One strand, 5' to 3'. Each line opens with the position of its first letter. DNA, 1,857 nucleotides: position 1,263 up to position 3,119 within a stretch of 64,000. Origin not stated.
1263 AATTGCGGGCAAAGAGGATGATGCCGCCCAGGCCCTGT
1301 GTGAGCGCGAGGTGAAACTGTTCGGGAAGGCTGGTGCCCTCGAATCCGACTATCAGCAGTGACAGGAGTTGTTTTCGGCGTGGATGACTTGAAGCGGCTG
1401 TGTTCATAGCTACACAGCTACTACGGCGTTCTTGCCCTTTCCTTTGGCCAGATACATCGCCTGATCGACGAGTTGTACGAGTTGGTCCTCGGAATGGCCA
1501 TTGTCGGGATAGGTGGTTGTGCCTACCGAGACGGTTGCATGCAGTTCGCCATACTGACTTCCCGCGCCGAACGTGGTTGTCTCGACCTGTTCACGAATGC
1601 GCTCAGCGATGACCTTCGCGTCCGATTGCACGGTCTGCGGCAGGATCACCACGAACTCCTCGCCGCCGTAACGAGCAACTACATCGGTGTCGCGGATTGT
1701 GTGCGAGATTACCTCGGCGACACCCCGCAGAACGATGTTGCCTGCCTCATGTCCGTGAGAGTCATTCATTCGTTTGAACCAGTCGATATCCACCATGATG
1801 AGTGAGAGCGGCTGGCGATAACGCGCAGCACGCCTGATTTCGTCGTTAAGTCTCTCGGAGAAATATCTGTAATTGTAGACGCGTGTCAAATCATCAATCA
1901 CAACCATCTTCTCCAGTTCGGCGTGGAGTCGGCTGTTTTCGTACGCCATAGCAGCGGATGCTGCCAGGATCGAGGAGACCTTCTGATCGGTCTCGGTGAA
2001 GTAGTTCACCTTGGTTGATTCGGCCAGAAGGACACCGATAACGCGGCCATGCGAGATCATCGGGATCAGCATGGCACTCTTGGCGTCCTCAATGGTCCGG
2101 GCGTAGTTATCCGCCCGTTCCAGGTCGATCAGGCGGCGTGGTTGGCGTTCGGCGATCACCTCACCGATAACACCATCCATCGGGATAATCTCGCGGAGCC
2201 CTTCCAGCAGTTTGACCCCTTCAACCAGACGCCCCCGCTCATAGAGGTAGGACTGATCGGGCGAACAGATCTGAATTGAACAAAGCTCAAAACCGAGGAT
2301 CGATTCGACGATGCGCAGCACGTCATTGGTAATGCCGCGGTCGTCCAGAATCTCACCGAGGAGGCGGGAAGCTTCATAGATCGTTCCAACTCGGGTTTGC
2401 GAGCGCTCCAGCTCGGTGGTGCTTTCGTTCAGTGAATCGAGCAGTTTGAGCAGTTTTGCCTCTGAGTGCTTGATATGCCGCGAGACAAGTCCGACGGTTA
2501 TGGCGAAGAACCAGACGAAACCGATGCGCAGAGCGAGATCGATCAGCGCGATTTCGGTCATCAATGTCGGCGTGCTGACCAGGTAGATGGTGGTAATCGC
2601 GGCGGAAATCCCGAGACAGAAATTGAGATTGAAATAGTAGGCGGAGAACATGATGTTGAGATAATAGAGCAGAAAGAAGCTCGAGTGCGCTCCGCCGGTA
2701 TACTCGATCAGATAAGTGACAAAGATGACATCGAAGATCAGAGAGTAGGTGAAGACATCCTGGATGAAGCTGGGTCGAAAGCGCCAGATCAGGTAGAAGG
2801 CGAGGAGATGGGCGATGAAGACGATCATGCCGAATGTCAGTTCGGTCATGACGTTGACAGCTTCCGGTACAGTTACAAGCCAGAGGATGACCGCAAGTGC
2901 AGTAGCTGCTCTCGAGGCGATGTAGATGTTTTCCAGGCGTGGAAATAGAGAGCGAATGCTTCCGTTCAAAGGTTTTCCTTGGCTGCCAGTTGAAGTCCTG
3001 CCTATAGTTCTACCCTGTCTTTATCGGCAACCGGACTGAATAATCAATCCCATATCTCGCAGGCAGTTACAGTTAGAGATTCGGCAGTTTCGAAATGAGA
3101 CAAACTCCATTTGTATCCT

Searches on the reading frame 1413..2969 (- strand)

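Call 18: search_protein_families(library=pfam, proteins=[window:1413-2969:-], max_evalue=0.00001)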
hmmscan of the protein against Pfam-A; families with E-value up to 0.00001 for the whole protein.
window:1413-2969:- (519 aa): 4 families
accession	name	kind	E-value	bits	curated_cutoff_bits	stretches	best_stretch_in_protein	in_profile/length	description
PF00990.26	GGDEF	-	1.2e-45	155.6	23.8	1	357-514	2-160/161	Diguanylate cyclase, GGDEF domain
PF13185.12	GAF_2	-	2.5e-10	41.1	28.6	1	213-342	7-134/136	GAF domain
PF01590.32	GAF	-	3.2e-09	37.8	22.4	1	215-342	7-132/133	GAF domain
PF13492.12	GAF_3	-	2.8e-06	28.2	27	1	214-345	6-129/129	GAF domain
